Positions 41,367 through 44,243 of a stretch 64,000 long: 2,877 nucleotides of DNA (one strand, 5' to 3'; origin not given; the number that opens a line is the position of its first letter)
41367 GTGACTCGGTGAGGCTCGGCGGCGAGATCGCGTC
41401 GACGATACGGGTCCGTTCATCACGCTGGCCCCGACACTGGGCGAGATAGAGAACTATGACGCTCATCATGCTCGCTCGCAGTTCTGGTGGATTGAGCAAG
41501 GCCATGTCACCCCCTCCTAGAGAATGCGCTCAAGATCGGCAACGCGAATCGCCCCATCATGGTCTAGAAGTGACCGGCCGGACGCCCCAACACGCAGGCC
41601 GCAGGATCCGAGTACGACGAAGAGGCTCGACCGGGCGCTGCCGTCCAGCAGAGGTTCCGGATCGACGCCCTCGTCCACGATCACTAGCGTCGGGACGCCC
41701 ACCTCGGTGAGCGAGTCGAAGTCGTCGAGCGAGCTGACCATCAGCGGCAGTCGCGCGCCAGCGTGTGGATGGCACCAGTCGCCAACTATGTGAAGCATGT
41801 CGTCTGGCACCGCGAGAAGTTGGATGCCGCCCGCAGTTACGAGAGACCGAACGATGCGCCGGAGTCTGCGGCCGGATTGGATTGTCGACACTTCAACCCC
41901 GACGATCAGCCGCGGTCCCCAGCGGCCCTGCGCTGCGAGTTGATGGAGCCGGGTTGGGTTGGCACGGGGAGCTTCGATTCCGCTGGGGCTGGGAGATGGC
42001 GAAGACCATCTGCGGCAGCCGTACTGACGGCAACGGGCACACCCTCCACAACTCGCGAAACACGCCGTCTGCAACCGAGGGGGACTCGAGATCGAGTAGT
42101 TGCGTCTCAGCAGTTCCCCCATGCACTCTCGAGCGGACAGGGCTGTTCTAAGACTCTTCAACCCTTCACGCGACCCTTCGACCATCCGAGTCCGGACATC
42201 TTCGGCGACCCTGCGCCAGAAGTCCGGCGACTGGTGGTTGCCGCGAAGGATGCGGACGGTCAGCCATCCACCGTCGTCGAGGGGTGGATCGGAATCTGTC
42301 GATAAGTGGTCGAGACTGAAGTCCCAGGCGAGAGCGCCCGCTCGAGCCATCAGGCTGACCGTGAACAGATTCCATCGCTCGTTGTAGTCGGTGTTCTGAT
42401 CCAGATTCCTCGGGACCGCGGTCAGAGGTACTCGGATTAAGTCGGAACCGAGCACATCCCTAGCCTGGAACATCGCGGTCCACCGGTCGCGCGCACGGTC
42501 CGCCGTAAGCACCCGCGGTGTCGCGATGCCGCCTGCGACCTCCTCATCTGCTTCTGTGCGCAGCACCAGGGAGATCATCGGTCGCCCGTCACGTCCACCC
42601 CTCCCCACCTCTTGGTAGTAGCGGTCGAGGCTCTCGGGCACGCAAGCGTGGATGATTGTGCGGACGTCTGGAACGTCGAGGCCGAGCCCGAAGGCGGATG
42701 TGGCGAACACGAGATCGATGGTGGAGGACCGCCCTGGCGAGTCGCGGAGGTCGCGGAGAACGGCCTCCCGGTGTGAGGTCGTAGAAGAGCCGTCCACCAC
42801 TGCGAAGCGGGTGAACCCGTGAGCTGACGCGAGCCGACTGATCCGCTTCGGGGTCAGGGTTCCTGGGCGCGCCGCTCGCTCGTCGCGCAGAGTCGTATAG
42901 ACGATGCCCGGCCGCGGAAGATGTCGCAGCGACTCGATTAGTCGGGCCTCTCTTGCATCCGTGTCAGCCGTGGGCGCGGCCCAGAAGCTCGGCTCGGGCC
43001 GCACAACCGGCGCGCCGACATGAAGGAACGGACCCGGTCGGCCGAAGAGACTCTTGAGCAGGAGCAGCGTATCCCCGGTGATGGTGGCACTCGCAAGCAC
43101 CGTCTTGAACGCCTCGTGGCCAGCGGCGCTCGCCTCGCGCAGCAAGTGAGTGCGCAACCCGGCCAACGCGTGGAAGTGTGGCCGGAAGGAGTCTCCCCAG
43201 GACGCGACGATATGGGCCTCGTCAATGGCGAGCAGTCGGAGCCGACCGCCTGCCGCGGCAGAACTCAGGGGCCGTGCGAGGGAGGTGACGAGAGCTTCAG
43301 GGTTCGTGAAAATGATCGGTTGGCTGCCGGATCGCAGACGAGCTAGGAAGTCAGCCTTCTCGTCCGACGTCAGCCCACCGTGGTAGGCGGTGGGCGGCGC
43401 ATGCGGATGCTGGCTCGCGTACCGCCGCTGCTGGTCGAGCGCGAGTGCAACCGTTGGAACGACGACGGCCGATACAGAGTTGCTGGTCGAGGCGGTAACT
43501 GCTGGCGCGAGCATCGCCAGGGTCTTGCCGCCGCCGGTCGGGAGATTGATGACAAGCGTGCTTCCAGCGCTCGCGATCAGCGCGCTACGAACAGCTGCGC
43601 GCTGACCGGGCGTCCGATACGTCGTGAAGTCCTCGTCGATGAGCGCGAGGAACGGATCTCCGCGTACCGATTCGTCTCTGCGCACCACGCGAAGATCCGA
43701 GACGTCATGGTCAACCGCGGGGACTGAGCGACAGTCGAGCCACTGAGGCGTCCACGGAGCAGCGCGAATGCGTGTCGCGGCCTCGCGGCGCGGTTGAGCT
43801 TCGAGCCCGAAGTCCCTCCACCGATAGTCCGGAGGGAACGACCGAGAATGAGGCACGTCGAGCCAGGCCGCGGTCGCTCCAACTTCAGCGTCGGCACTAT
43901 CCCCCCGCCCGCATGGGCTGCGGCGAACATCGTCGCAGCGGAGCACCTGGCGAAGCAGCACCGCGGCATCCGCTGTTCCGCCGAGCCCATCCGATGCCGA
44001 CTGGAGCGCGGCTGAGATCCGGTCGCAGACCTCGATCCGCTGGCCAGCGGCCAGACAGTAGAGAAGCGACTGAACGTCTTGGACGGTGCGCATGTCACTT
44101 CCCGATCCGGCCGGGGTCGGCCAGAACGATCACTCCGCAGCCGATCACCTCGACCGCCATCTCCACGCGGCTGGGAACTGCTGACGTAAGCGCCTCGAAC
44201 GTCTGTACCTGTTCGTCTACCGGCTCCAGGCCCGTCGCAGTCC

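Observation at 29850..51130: A ~21 kb lower-GC island encoding a complete Dpd-type 7-deazaguanine DNA modification/restriction system in an actinobacterial housekeeping locus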

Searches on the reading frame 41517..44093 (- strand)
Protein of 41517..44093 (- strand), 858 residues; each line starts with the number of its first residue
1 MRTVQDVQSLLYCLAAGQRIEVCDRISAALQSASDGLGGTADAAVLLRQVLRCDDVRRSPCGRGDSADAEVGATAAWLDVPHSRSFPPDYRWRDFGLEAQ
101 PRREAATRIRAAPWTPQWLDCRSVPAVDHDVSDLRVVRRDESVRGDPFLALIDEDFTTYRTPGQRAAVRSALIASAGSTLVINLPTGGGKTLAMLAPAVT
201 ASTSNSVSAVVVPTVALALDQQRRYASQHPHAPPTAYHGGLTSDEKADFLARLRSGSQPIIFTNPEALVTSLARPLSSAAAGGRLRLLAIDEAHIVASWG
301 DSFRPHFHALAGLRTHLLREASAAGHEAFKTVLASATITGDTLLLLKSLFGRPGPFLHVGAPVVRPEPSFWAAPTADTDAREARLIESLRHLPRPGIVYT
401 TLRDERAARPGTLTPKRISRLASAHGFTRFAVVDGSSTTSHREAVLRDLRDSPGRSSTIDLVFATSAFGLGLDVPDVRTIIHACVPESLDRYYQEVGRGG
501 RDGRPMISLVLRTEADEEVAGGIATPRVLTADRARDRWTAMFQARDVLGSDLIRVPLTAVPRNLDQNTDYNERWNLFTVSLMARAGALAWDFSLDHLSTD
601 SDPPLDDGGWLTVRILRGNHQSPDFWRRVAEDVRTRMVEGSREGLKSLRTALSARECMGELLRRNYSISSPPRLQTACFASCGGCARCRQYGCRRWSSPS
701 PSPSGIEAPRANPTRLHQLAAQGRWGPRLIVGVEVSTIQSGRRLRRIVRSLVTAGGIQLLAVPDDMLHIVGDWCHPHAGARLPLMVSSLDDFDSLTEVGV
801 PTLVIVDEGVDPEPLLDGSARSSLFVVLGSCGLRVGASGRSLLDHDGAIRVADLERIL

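Call 3: search_protein_families(library=ncbifam, proteins=[window:41517-44093:-], max_evalue=0.001)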
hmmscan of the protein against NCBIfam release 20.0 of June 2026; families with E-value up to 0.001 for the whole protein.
window:41517-44093:- (858 aa): 13 families
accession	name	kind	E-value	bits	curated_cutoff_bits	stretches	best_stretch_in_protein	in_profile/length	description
NF041063.1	DpdF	equivalog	2e-205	684.9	550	1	21-809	20-780/813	protein DpdF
TIGR01389.1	recQ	equivalog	3.7e-35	121.4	640.2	1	162-518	16-334/591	DNA helicase RecQ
TIGR00614.1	recQ_fam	subfamily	2.5e-34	118.9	219.8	2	162-317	14-160/470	RecQ family ATP-dependent DNA helicase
NF008279.0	PRK11057.1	equivalog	3.8e-29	101.6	1015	1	162-516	28-344/608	ATP-dependent DNA helicase RecQ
TIGR03817.1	DECH_helic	hypoth_equivalog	3.2e-15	55.4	874.1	1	168-511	42-382/742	helicase/secretion neighborhood putative DEAH-box helicase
TIGR04121.1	DEXH_lig_assoc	equivalog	1.2e-11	43.1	850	2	174-297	25-153/804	ligase-associated DNA damage response DEXH box helicase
NF053631.1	RNA_helic_CshA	equivalog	9.2e-08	31.4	646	1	431-513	265-342/434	degradosome RNA helicase CshA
NF038326.1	DISARM_DrmAL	exception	4.7e-06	24.3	999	1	446-512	1085-1153/1329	DISARM system helicase DrmA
NF008394.0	PRK11192.1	equivalog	5.5e-06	25.5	507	1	435-511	279-350/441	ATP-dependent RNA helicase SrmB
NF053636.1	DDHlcsCsdAPsy1082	equivalog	1.3e-05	23.9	890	0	434-512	274-347/512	DEAD/DEAH box helicase CsdA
NF010338.0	PRK13767.1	equivalog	2e-05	23.1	849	0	455-502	338-385/877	ATP-dependent helicase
TIGR03158.1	cas3_cyano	exception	8.2e-05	21.9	69.1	1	166-224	3-58/357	type I-D CRISPR-associated helicase Cas3'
NF002340.1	PRK01297.1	equivalog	0.00065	18.6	564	0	455-516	296-357/372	ATP-dependent RNA helicase RhlB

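Call 4: search_protein_families(library=padloc, proteins=[window:41517-44093:-], max_evalue=0.001)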
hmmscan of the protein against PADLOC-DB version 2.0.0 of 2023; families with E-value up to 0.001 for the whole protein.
window:41517-44093:- (858 aa): 30 families (the best 25 are shown)
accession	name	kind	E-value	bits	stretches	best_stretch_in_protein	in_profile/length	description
PDLC02857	DpdF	-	3.6e-236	784.4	1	36-842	44-881/911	DpdF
PDLC02872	DpdF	-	1.2e-187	624.2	1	21-808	28-806/859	DpdF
PDLC02867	DpdF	-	3e-120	401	1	79-725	55-696/855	DpdF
PDLC02855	DpdF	-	3.2e-111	371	1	130-697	108-672/825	DpdF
PDLC02862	DpdF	-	6.1e-56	187.8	1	155-694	113-646/811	DpdF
PDLC02860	DpdF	-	2.9e-53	179.4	1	279-700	5-397/547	DpdF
PDLC02870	DpdF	-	9.7e-47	157.6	1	161-589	15-395/534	DpdF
PDLC02864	DpdF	-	6.3e-42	142.2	1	162-511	25-337/610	DpdF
PDLC02861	DpdF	-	3.3e-35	119.5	1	162-516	31-347/611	DpdF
PDLC03928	PsyrT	-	1.5e-30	104.1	1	162-519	24-352/689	-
PDLC02865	DpdF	-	1.4e-26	90.5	1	173-516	770-1084/1499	DpdF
PDLC01089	C3a193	-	3.3e-24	83.3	2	178-311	268-398/983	poss. alt. Cas3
PDLC02859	DpdF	-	1.4e-23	81.1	2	457-510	370-423/545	DpdF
PDLC02868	DpdF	-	4.8e-21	72.2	2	453-518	638-704/1078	DpdF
PDLC02858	DpdF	-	9.3e-20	68.7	2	146-367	139-344/504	DpdF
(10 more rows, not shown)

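Call 27: search_protein_families(library=pfam, proteins=[window:41517-44093:-], max_evalue=0.01)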
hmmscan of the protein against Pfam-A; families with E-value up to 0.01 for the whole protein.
window:41517-44093:- (858 aa): 3 families
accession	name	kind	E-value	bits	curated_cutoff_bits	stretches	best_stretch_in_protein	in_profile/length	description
PF00270.35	DEAD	-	9.3e-18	64.9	26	1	161-341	1-162/167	DEAD/DEAH box helicase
PF00271.37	Helicase_C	-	1.3e-15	58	23.5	1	427-503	39-110/110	Helicase conserved C-terminal domain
PF04851.21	ResIII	-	1.1e-07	32.3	22.5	1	164-296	8-137/164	Type III restriction enzyme, res subunit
